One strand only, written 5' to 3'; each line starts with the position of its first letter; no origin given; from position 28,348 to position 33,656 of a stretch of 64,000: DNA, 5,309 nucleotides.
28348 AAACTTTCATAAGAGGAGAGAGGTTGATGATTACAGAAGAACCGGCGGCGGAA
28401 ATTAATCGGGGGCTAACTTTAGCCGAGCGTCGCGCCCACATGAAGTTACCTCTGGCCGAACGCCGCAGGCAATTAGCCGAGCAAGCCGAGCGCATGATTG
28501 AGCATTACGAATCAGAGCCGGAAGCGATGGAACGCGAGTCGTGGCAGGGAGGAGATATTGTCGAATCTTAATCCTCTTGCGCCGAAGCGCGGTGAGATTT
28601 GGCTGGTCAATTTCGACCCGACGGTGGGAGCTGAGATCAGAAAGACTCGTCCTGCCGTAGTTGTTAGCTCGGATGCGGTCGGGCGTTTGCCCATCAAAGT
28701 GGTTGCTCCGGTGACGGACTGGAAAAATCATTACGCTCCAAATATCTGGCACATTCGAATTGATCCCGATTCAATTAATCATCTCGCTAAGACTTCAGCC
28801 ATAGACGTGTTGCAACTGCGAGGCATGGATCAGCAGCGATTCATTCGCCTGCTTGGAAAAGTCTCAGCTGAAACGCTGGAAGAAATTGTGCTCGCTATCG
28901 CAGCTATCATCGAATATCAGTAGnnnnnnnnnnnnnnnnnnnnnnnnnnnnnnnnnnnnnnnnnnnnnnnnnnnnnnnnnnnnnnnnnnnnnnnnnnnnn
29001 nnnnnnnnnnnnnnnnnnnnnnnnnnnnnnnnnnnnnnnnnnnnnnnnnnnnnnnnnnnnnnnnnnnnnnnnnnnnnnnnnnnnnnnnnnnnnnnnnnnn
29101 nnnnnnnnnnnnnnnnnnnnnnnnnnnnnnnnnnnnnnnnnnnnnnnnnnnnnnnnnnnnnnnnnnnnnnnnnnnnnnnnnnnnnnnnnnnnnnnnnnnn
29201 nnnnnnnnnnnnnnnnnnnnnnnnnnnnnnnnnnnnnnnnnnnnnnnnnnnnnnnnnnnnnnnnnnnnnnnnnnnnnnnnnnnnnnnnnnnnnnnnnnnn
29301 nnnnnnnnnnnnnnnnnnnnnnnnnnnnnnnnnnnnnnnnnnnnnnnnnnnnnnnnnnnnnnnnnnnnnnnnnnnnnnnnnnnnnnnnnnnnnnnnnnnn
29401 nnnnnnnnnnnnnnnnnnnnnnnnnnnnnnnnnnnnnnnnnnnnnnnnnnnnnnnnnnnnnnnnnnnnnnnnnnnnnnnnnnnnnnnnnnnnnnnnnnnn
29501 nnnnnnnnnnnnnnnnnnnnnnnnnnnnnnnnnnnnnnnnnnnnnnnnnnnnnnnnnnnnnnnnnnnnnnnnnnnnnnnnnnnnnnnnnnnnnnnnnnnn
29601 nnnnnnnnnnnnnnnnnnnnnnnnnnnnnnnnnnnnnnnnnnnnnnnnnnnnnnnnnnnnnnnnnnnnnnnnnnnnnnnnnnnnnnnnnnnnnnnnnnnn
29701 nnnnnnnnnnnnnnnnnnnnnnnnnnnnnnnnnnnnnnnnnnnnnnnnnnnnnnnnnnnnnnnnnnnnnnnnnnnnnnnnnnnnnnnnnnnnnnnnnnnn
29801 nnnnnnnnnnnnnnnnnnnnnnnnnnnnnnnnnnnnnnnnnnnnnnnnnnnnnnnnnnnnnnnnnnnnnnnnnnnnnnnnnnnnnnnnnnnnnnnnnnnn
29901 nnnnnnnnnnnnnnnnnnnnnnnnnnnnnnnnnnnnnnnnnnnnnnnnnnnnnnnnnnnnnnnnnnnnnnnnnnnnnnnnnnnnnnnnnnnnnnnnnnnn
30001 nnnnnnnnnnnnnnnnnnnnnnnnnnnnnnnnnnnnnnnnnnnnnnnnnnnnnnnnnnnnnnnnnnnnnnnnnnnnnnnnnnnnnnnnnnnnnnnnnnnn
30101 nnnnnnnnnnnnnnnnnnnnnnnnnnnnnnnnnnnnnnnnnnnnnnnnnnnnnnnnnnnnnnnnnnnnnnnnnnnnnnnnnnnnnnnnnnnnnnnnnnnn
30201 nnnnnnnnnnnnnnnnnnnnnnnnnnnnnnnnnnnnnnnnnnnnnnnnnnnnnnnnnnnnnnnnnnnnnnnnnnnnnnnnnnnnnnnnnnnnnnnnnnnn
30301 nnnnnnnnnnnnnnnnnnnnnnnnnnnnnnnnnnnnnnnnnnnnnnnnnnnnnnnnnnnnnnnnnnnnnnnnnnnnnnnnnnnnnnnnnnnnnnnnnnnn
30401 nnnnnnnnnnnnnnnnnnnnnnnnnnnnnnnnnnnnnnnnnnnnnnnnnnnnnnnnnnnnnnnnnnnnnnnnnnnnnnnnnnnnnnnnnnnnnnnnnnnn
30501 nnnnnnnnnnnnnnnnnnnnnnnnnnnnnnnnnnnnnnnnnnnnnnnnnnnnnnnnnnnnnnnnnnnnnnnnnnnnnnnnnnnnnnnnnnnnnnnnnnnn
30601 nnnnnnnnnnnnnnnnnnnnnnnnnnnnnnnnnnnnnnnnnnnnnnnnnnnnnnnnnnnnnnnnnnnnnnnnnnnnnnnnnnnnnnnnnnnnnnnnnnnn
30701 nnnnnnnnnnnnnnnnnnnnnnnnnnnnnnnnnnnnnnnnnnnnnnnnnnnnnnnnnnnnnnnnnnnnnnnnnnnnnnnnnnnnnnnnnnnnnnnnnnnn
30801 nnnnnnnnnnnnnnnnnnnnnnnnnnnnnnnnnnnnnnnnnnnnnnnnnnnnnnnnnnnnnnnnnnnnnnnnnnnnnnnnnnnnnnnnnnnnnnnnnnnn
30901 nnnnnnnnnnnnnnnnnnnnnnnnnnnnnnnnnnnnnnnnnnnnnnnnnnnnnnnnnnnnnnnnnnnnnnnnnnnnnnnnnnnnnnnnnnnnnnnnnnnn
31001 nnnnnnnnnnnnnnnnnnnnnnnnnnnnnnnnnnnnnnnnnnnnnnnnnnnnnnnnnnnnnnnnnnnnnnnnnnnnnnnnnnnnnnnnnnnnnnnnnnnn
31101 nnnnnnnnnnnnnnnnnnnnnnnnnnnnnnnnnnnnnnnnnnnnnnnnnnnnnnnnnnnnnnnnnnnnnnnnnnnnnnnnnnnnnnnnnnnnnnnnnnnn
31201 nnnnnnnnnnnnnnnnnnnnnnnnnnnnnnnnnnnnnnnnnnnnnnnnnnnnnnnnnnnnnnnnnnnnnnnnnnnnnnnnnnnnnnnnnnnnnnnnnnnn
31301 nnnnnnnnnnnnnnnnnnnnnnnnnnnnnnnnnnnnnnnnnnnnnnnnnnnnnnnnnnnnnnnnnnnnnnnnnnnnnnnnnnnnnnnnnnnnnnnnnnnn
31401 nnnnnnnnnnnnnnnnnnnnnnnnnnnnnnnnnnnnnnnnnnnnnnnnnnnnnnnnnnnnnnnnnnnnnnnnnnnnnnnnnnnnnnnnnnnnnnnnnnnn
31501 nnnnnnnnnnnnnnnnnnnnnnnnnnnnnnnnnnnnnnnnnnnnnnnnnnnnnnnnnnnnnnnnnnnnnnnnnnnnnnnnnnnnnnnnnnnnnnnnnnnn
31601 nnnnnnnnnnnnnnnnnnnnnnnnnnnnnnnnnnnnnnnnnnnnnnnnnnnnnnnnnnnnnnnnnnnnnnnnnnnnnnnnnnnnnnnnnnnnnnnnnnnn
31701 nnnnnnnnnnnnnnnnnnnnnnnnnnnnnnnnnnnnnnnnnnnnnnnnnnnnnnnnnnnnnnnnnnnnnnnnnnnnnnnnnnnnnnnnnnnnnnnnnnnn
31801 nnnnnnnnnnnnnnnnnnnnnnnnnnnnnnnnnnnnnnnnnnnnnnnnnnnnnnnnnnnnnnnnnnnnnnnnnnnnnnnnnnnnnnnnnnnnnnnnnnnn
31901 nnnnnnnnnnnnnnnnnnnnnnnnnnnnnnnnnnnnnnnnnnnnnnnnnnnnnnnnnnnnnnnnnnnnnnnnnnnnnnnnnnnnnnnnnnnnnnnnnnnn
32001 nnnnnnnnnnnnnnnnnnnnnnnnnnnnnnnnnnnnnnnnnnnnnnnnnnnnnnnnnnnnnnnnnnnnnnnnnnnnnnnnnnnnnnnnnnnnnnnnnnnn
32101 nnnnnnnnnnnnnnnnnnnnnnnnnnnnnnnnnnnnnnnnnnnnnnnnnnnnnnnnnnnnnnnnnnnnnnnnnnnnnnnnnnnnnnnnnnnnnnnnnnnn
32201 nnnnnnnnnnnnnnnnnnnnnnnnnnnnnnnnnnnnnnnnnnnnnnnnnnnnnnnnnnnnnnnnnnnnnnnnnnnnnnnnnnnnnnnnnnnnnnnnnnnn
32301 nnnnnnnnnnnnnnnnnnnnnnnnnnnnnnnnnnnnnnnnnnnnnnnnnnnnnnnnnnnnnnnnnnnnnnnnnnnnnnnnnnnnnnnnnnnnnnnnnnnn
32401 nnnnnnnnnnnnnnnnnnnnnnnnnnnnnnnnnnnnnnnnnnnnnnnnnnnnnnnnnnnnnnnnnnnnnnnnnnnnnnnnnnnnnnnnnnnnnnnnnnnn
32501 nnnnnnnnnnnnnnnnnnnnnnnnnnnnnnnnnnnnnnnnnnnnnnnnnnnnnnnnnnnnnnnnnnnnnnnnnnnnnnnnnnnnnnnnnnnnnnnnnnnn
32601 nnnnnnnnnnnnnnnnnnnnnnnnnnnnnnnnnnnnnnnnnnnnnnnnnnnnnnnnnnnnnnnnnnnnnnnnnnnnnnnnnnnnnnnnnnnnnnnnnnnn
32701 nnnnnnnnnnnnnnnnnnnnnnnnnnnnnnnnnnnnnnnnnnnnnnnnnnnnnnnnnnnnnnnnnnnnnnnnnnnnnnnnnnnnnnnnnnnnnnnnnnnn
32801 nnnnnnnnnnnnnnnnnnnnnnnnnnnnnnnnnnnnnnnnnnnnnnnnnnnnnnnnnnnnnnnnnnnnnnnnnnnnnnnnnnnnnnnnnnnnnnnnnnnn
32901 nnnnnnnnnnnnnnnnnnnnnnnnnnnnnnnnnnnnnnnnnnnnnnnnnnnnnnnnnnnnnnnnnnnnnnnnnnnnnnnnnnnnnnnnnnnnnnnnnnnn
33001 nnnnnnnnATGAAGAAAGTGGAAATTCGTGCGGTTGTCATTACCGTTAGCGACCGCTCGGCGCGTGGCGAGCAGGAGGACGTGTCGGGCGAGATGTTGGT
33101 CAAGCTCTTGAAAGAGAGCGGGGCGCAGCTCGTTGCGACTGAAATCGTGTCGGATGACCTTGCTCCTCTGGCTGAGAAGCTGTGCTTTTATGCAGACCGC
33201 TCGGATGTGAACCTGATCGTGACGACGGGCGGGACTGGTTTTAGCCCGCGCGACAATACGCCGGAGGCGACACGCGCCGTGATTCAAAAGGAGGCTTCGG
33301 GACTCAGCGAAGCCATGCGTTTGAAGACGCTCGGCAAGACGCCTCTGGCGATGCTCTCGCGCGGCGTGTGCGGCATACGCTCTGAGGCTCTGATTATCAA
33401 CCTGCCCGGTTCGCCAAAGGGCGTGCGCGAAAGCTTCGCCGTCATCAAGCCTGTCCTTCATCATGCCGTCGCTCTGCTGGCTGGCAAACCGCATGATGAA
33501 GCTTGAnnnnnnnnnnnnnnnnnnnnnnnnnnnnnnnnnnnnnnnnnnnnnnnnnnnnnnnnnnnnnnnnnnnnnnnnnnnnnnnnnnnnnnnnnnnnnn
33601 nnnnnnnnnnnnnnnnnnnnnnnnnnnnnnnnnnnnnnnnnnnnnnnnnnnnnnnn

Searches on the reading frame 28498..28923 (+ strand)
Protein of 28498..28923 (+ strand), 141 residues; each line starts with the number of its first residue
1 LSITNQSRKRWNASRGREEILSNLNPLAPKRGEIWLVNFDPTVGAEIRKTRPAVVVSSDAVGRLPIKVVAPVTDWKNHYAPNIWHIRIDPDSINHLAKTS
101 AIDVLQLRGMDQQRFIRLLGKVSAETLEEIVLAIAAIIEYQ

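Call 87: search_protein_families(library=pfam, proteins=[window:28498-28923:+], max_evalue=0.00001)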
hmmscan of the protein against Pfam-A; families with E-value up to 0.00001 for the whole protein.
window:28498-28923:+ (141 aa): 1 family
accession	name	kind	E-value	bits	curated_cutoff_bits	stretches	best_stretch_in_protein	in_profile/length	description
PF02452.23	PemK_toxin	-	7.4e-26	90.9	23.1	1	30-137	1-108/109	PemK-like, MazF-like toxin of type II toxin-antitoxin system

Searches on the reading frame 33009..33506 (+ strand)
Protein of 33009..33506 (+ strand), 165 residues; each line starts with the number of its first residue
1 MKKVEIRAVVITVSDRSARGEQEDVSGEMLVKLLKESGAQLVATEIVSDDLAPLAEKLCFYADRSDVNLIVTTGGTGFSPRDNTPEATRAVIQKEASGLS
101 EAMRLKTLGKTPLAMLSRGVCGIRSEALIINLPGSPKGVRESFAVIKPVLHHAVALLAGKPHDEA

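Call 8: search_protein_families(library=pfam, proteins=[window:33009-33506:+])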
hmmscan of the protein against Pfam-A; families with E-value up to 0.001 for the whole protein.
window:33009-33506:+ (165 aa): 1 family
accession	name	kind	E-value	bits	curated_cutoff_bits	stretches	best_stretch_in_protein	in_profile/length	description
PF00994.29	MoCF_biosynth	-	6.7e-32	110.6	26.6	1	10-152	2-144/144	Probable molybdopterin binding domain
